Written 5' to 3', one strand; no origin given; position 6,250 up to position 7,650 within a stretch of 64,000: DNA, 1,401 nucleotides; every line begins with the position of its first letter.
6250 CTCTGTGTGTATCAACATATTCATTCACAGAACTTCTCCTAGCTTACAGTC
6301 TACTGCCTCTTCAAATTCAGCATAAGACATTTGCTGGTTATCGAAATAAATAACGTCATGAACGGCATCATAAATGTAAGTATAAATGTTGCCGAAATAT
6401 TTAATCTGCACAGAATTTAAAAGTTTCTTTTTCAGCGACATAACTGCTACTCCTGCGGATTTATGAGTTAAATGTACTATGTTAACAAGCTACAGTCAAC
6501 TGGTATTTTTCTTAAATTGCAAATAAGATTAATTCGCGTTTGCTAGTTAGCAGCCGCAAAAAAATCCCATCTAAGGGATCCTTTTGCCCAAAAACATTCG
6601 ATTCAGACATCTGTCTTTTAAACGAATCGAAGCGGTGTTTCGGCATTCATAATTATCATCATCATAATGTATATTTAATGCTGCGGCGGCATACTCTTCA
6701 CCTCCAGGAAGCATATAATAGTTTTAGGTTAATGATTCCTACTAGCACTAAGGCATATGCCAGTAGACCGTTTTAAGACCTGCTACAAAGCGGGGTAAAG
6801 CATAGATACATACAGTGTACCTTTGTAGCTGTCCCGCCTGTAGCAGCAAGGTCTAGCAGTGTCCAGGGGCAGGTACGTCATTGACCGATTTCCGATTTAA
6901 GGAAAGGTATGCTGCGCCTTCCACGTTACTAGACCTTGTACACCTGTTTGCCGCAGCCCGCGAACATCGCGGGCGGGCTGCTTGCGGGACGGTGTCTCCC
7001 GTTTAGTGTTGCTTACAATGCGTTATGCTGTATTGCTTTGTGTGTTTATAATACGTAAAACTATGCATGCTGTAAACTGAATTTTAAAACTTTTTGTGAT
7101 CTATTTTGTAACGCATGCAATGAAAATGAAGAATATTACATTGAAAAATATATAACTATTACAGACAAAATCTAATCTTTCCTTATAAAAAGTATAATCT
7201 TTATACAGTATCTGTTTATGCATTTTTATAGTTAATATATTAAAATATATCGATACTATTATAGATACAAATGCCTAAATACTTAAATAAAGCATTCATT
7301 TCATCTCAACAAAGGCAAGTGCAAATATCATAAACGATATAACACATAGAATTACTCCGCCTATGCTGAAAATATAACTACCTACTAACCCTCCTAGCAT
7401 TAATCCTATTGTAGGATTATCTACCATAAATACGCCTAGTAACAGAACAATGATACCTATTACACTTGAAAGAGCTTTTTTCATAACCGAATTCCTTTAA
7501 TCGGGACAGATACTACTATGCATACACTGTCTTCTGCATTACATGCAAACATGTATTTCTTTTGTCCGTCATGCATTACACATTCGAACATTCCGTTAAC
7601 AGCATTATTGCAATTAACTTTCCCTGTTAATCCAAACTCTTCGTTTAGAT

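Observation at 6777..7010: GC-rich, ORF-free, highly self-complementary 230-nt region: candidate structured RNA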

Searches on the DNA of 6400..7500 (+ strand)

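Call 5: search_rna_families(source=window, start=6450, end=7300, threshold=evalue, max_evalue=10, show_alignments=4)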
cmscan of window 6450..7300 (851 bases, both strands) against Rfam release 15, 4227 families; matches with E-value up to 10: 3.
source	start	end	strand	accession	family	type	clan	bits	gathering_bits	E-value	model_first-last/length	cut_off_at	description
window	6999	7055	-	RF02476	GlsR7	Gene; snRNA; snoRNA; CD-box;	-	15.7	75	1.5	1-59/59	no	Small nucleolar RNA GlsR7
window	6624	6705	-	RF01285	snoU31b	Gene; snRNA; snoRNA; CD-box;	-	15.7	37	5.7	1-86/86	no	Small nucleolar RNA U31b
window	6718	6748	+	RF01734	Fluoride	Cis-reg; riboswitch;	-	11.8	34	2.9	1-64/64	no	Fluoride riboswitch aptamer (crcB RNA motif)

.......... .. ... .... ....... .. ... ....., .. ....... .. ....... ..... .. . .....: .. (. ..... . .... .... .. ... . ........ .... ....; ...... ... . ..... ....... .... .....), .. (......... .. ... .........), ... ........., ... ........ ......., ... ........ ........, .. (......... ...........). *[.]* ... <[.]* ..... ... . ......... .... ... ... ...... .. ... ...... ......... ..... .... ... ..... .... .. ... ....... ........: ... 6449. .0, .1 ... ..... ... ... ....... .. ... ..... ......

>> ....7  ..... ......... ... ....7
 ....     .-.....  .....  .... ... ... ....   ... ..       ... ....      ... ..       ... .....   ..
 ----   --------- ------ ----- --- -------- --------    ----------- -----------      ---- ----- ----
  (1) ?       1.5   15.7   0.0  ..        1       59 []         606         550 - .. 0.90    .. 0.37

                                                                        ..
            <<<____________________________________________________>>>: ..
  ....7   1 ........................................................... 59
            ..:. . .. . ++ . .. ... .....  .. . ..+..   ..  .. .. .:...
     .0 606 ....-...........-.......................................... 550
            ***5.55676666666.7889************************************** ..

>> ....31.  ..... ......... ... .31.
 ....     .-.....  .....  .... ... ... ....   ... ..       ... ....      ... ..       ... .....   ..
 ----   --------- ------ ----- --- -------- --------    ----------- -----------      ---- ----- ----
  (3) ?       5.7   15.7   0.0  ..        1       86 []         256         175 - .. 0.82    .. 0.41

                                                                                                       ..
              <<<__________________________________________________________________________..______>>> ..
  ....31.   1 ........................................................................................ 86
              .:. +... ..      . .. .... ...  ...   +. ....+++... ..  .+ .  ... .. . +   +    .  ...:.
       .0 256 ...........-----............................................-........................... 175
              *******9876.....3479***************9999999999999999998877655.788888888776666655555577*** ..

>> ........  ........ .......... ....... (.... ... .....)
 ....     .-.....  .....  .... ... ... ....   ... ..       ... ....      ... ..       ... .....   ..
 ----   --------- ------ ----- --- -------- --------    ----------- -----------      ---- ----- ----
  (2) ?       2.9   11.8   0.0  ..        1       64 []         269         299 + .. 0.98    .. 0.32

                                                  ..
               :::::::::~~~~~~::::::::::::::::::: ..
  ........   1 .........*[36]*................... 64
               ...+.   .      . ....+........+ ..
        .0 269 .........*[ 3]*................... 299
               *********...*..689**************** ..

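Call 9: search_dna_similar(query=window:6400-7500:+, collection=phages, mode=near, max_rows=40)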
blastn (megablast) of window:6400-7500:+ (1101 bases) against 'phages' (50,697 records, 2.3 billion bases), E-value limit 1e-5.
Records with a match: 10; places in all: 10; records where one place covers at least 80% of the query: 10.
Best place of each record, by identity: >=99% 3; 95-99% 5; 90-95% 2.
By first word of the organism name: Pseudomonas 10.
By host as written in the record: Pseudomonas aeruginosa PAO1 5; - 3; Pseudomonas aeruginosa 2.
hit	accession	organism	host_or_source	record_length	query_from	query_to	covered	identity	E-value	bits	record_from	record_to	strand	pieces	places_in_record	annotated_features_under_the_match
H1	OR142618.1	Pseudomonas phage Callisto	Pseudomonas aeruginosa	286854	1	1101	100%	98.8%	0e+0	1964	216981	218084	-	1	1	hypothetical protein (x3)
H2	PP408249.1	Pseudomonas phage vB_Pa-PAC2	Pseudomonas aeruginosa PAO1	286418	1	1101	100%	98.7%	0e+0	1958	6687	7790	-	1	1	hypothetical protein (x8)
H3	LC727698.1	Pseudomonas phage sp. 30-3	Pseudomonas aeruginosa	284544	1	1101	100%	98.6%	0e+0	1947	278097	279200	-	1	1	hypothetical protein (x3)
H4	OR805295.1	Pseudomonas phage Paride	Pseudomonas aeruginosa PAO1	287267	1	1101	100%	98.5%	0e+0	1941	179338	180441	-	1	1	hypothetical protein (x7)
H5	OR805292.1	Pseudomonas phage Cassandra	Pseudomonas aeruginosa PAO1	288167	1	1101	100%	97.9%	0e+0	1910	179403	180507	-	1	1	hypothetical protein (x7)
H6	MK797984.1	Pseudomonas phage vB_PaeM_PA5oct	-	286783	1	1101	100%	93.9%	0e+0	1637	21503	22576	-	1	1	LTR region found with double sequencing coverage, indicating a ... | putative lncRNA | hypothetical protein (x3)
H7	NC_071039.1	Pseudomonas phage vB_PaeM_PA5oct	-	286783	1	1101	100%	93.9%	0e+0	1637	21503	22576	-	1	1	LTR region found with double sequencing coverage, indicating a ... | putative lncRNA | hypothetical protein (x3)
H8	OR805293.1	Pseudomonas phage Deifobo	Pseudomonas aeruginosa PAO1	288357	1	1101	92%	99.3%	0e+0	1822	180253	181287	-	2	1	hypothetical protein (x6)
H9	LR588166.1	Pseudomonas phage vB_PaeM_MIJ3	-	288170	1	1101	90%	99.5%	0e+0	1809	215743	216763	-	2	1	hypothetical protein (x3)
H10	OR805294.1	Pseudomonas phage Ettore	Pseudomonas aeruginosa PAO1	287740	1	1101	90%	99.3%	0e+0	1798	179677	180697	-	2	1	hypothetical protein (x7)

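Call 10: search_dna_similar(query=window:6760-7020:+, collection=phages, mode=distant, max_rows=60, rows=spread)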
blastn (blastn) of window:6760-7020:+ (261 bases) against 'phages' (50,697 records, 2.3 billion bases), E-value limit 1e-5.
Records with a match: 10; places in all: 10; records where one place covers at least 80% of the query: 10.
Best place of each record, by identity: >=99% 7; 95-99% 1; 90-95% 2.
By first word of the organism name: Pseudomonas 10.
By host as written in the record: Pseudomonas aeruginosa PAO1 5; - 3; Pseudomonas aeruginosa 2.
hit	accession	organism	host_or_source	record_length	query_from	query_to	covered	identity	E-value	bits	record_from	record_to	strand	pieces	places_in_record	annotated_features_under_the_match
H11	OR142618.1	Pseudomonas phage Callisto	Pseudomonas aeruginosa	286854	1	261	100%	100.0%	4e-131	471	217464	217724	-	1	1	none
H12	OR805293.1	Pseudomonas phage Deifobo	Pseudomonas aeruginosa PAO1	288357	1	261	100%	100.0%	4e-131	471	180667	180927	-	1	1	hypothetical protein (x2)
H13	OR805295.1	Pseudomonas phage Paride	Pseudomonas aeruginosa PAO1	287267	1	261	100%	100.0%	4e-131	471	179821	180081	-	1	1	hypothetical protein (x2)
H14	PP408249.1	Pseudomonas phage vB_Pa-PAC2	Pseudomonas aeruginosa PAO1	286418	1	261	100%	100.0%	4e-131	471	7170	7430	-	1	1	hypothetical protein (x3)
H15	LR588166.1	Pseudomonas phage vB_PaeM_MIJ3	-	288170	1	261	100%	99.6%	2e-129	467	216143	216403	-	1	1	none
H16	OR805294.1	Pseudomonas phage Ettore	Pseudomonas aeruginosa PAO1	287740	1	261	100%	99.6%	2e-129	467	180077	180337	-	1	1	hypothetical protein (x2)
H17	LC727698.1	Pseudomonas phage sp. 30-3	Pseudomonas aeruginosa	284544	1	261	100%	99.2%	2e-128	462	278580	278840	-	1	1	none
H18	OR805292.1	Pseudomonas phage Cassandra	Pseudomonas aeruginosa PAO1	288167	1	261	100%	98.5%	4e-125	452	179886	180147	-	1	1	hypothetical protein (x2)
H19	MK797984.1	Pseudomonas phage vB_PaeM_PA5oct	-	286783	1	261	100%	94.3%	7e-110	401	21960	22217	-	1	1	LTR region found with double sequencing coverage, indicating a ... | putative lncRNA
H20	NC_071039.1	Pseudomonas phage vB_PaeM_PA5oct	-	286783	1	261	100%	94.3%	7e-110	401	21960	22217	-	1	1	LTR region found with double sequencing coverage, indicating a ... | putative lncRNA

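Call 11: get_annotated_region(hit=H19, flank=3000)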
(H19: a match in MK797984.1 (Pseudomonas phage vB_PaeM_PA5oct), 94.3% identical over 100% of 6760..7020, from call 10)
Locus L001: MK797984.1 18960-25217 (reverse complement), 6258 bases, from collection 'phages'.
description: Pseudomonas phage vB_PaeM_PA5oct, complete genome.
organism: Pseudomonas phage vB_PaeM_PA5oct (NCBI taxid 2163605)
taxonomy: Viruses; Duplodnaviria; Heunggongvirae; Uroviricota; Caudoviricetes; Arenbergviridae; Wroclawvirus; Wroclawvirus PA5oct
host: -; source: -; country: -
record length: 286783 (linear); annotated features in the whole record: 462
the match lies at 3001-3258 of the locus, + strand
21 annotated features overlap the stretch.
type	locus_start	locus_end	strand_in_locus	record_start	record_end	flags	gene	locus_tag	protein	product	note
repeat_region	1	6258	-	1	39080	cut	-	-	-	-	LTR region found with double sequencing coverage, indicating a duplication at the end of the genome in the capsid and a ...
CDS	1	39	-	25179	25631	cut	-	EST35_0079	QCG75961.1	hypothetical protein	-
CDS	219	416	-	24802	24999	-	-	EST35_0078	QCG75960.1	hypothetical protein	-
CDS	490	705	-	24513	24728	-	-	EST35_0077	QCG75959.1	hypothetical protein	-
CDS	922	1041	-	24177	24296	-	-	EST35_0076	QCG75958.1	hypothetical protein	-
CDS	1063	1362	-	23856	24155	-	-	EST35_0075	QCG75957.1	hypothetical protein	-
CDS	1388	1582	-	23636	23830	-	-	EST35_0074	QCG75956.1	hypothetical protein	-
CDS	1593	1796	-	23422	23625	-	-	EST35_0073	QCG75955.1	hypothetical protein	-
CDS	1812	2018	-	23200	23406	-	-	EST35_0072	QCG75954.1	hypothetical protein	-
CDS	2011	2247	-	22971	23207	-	-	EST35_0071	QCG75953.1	putative outer membrane adhesin-like protein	-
CDS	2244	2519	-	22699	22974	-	-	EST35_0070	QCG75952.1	hypothetical protein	-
CDS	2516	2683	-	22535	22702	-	-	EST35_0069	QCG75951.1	hypothetical protein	-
ncRNA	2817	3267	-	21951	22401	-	-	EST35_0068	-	putative lncRNA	ncRNA002; Annotation based on RNA-Seq data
CDS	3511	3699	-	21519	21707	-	-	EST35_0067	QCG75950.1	hypothetical protein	-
CDS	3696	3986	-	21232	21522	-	-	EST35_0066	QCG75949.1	hypothetical protein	-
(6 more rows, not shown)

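Call 12: get_annotated_region(hit=H18, flank=1500)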
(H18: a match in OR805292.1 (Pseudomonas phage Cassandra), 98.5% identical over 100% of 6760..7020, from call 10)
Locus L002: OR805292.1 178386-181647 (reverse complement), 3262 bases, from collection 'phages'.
description: Pseudomonas phage Cassandra, complete genome.
organism: Pseudomonas phage Cassandra (NCBI taxid 3092175)
taxonomy: Viruses; Duplodnaviria; Heunggongvirae; Uroviricota; Caudoviricetes; Arenbergviridae; Wroclawvirus
host: Pseudomonas aeruginosa PAO1; source: sewage water facility; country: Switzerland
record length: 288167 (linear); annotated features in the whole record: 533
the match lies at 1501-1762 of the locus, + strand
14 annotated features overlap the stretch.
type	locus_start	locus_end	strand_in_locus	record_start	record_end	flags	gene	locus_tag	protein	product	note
CDS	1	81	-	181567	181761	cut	-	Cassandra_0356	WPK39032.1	hypothetical protein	unknown function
CDS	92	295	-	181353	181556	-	-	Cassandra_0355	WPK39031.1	hypothetical protein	unknown function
CDS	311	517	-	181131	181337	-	-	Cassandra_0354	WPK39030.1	hypothetical protein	unknown function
CDS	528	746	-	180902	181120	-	-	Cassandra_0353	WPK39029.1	hypothetical protein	unknown function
CDS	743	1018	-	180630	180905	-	-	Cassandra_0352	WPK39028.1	hypothetical protein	unknown function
CDS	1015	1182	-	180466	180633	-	-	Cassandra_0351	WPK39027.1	hypothetical protein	unknown function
CDS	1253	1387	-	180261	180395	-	-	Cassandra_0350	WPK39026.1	hypothetical protein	unknown function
CDS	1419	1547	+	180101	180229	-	-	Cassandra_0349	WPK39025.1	hypothetical protein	unknown function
CDS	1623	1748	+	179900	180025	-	-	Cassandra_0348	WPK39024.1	hypothetical protein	unknown function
CDS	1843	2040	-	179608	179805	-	-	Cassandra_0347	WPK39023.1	hypothetical protein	unknown function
CDS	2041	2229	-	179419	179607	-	-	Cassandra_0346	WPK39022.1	hypothetical protein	unknown function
CDS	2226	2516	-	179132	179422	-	-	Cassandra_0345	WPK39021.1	hypothetical protein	unknown function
CDS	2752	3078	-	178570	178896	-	-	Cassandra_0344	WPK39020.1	hypothetical protein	unknown function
CDS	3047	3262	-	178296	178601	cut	-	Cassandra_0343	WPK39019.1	hypothetical protein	unknown function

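Call 13: get_annotated_region(hit=H14, flank=1500)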
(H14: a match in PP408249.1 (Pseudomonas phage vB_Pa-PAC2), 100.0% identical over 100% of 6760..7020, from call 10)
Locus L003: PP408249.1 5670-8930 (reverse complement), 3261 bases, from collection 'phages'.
description: Pseudomonas phage vB_Pa-PAC2, complete genome.
organism: Pseudomonas phage vB_Pa-PAC2 (NCBI taxid 3127731)
taxonomy: Viruses; Duplodnaviria; Heunggongvirae; Uroviricota; Caudoviricetes; Arenbergviridae; Wroclawvirus
host: Pseudomonas aeruginosa PAO1; source: sewage water; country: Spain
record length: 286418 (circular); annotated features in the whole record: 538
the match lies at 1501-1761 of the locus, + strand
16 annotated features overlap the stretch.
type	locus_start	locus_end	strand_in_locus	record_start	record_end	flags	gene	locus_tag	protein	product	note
CDS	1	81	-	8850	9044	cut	-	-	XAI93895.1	hypothetical protein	-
CDS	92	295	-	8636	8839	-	-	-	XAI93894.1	hypothetical protein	-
CDS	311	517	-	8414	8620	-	-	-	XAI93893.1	hypothetical protein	-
CDS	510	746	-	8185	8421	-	-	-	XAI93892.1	putative outer membrane adhesin-like protein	-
CDS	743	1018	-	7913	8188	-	-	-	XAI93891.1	hypothetical protein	-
CDS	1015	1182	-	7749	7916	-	-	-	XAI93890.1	hypothetical protein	-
CDS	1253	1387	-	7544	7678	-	-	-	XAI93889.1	hypothetical protein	-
CDS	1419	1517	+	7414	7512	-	-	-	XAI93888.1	hypothetical protein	-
CDS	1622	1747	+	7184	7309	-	-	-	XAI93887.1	hypothetical protein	-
CDS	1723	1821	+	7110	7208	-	-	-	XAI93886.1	hypothetical protein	-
CDS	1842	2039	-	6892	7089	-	-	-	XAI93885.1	hypothetical protein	-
CDS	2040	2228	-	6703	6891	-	-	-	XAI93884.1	hypothetical protein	-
CDS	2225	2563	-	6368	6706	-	-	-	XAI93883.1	hypothetical protein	-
CDS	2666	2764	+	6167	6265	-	-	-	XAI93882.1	hypothetical protein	-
CDS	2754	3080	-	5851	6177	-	-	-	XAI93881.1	hypothetical protein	-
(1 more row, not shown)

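Call 22: get_annotated_region(hit=H15, flank=600)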
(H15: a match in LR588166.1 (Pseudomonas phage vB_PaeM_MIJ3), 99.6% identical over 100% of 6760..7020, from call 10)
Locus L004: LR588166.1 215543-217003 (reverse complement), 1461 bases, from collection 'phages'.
description: Pseudomonas phage vB_PaeM_MIJ3.
organism: Pseudomonas phage vB_PaeM_MIJ3 (NCBI taxid 2567864)
taxonomy: Viruses; Duplodnaviria; Heunggongvirae; Uroviricota; Caudoviricetes; Arenbergviridae; Wroclawvirus
host: -; source: -; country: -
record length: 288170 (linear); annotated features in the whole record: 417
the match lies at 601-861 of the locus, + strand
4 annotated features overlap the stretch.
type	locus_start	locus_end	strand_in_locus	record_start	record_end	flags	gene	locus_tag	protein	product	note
CDS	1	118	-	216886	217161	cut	-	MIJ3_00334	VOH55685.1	hypothetical protein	-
CDS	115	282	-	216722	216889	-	-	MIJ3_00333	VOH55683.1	hypothetical protein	-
CDS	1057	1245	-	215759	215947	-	-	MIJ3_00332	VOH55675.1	hypothetical protein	-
CDS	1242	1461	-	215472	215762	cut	-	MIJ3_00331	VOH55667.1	hypothetical protein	-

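Call 23: get_annotated_region(hit=H16, flank=600)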
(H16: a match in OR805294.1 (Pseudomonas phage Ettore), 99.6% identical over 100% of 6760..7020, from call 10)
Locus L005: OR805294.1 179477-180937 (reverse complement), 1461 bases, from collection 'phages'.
description: Pseudomonas phage Ettore, complete genome.
organism: Pseudomonas phage Ettore (NCBI taxid 3092177)
taxonomy: Viruses; Duplodnaviria; Heunggongvirae; Uroviricota; Caudoviricetes; Arenbergviridae; Wroclawvirus
host: Pseudomonas aeruginosa PAO1; source: sewage water facility; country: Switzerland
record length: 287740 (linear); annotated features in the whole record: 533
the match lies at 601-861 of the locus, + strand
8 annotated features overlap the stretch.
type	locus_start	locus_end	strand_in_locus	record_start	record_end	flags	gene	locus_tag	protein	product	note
CDS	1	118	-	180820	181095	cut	-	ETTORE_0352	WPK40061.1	hypothetical protein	unknown function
CDS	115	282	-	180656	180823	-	-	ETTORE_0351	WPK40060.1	hypothetical protein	unknown function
CDS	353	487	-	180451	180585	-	-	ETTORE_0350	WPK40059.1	hypothetical protein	unknown function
CDS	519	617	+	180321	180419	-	-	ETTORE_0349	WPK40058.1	hypothetical protein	unknown function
CDS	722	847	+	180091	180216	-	-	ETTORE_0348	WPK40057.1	hypothetical protein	unknown function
CDS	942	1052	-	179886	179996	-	-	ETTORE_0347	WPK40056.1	hypothetical protein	unknown function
CDS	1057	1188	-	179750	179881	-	-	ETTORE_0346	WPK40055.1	hypothetical protein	unknown function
CDS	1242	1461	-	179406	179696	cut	-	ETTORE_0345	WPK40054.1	hypothetical protein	unknown function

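Call 24: get_annotated_region(hit=H17, flank=600)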
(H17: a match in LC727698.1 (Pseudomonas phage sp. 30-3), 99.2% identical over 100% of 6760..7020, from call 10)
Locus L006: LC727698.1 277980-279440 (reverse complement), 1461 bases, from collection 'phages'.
description: Pseudomonas phage sp. 30-3 phi30-3 DNA, complete genome.
organism: Pseudomonas phage sp. 30-3 (NCBI taxid 2972143)
taxonomy: Viruses; Duplodnaviria; Heunggongvirae; Uroviricota; Caudoviricetes; Arenbergviridae; Wroclawvirus
host: Pseudomonas aeruginosa; source: Waste water; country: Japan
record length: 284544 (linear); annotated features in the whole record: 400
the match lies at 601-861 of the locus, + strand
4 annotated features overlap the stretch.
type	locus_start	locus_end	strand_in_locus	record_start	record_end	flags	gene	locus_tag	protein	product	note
CDS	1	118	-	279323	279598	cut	-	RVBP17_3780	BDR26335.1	hypothetical protein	-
CDS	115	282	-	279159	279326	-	-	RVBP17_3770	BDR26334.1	hypothetical protein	-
CDS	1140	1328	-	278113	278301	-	-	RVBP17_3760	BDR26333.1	hypothetical protein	-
CDS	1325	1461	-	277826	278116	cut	-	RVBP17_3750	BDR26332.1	hypothetical protein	-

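Call 25: get_annotated_region(hit=H12, flank=600)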
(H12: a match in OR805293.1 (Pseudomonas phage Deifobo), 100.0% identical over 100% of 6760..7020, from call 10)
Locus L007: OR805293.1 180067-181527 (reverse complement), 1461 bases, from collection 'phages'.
description: Pseudomonas phage Deifobo, complete genome.
organism: Pseudomonas phage Deifobo (NCBI taxid 3092176)
taxonomy: Viruses; Duplodnaviria; Heunggongvirae; Uroviricota; Caudoviricetes; Arenbergviridae; Wroclawvirus
host: Pseudomonas aeruginosa PAO1; source: sewage water facility; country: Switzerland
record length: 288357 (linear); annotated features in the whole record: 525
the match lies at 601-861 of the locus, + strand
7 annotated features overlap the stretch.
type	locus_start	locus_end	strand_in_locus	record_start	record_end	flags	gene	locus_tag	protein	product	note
CDS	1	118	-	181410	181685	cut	-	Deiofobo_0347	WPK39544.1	hypothetical protein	unknown function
CDS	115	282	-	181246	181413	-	-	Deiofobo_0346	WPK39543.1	hypothetical protein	unknown function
CDS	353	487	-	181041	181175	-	-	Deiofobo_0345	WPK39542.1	hypothetical protein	unknown function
CDS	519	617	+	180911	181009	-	-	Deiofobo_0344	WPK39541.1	hypothetical protein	unknown function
CDS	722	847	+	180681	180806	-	-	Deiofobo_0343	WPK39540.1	hypothetical protein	unknown function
CDS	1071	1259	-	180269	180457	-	-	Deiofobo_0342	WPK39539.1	hypothetical protein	unknown function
CDS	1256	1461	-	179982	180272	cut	-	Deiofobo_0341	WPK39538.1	hypothetical protein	unknown function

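Call 26: get_annotated_region(hit=H11, flank=600)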
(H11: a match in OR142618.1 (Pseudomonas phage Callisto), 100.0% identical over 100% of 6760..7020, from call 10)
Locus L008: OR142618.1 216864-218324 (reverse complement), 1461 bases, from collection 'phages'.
description: Pseudomonas phage Callisto, complete genome.
organism: Pseudomonas phage Callisto (NCBI taxid 3061955)
taxonomy: Viruses; Duplodnaviria; Heunggongvirae; Uroviricota; Caudoviricetes; Arenbergviridae; Wroclawvirus
host: Pseudomonas aeruginosa; source: water; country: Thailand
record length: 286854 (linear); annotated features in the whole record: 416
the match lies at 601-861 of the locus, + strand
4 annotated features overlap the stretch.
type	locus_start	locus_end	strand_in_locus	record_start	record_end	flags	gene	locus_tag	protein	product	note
CDS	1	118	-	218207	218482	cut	-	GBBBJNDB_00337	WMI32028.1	hypothetical protein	-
CDS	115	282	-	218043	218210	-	-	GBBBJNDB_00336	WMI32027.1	hypothetical protein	-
CDS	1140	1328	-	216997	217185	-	-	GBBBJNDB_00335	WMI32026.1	hypothetical protein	-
CDS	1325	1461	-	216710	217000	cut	-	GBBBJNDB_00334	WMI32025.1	hypothetical protein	-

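Call 27: get_annotated_region(hit=H13, flank=600)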
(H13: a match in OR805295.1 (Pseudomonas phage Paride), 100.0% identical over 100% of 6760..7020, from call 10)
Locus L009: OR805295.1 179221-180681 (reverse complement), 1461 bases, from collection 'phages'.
description: Pseudomonas phage Paride, complete genome.
organism: Pseudomonas phage Paride (NCBI taxid 3092178)
taxonomy: Viruses; Duplodnaviria; Heunggongvirae; Uroviricota; Caudoviricetes; Arenbergviridae; Wroclawvirus
host: Pseudomonas aeruginosa PAO1; source: vegetal compost; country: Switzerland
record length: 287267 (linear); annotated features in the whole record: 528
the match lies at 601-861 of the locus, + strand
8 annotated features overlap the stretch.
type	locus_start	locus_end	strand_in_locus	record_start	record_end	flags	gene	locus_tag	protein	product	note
CDS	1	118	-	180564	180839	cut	-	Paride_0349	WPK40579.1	hypothetical protein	unknown function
CDS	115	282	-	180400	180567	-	-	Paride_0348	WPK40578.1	hypothetical protein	unknown function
CDS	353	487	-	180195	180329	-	-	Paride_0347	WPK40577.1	hypothetical protein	unknown function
CDS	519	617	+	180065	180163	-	-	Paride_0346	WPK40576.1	hypothetical protein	unknown function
CDS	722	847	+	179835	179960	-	-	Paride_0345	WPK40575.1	hypothetical protein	unknown function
CDS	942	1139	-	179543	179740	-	-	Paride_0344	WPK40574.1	hypothetical protein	unknown function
CDS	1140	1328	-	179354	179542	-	-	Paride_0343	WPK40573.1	hypothetical protein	unknown function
CDS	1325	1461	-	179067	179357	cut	-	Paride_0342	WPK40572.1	hypothetical protein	unknown function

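Call 60: search_dna_similar(query=window:6730-7050:+, collection=plasmids, mode=distant, max_evalue=1, max_rows=10)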
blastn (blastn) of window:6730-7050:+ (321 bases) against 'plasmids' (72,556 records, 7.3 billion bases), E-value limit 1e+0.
Records with a match: 6; places in all: 6; records where one place covers at least 80% of the query: 0.
Best place of each record, by identity: 90-95% 2; 80-90% 4.
By first word of the organism name: Bradyrhizobium 5; Deinococcus 1.
By predicted mobility (MOB-suite, as given by PLSDB): conjugative 5; non-mobilizable 1.
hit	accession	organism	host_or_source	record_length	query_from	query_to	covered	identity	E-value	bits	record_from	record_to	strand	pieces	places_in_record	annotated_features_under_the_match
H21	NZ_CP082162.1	Bradyrhizobium sp. 195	Acmispon strigosus,cell culture,root ...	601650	218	252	11%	85.7%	1e+0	42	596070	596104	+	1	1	TrbC/VirB2 family protein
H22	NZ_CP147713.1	Bradyrhizobium septentrionale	Glycine max,cell culture,Root nodule ...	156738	220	252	10%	87.9%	3e-1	43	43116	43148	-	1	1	TrbC/VirB2 family protein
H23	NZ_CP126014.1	Bradyrhizobium japonicum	Glycine max,soybean,root nodule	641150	220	252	10%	87.9%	3e-1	43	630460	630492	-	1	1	TrbC/VirB2 family protein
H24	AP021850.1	Deinococcus grandis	-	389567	220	251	10%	87.5%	1e+0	41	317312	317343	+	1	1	hypothetical protein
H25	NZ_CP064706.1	Bradyrhizobium sp. 155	Acmispon strigosus,cell culture,root ...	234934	223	252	9%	90.0%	1e+0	42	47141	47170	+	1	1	TrbC/VirB2 family protein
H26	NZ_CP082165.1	Bradyrhizobium sp. 186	Acmispon strigosus,cell culture,root ...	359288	223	252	9%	90.0%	1e+0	42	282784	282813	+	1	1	TrbC/VirB2 family protein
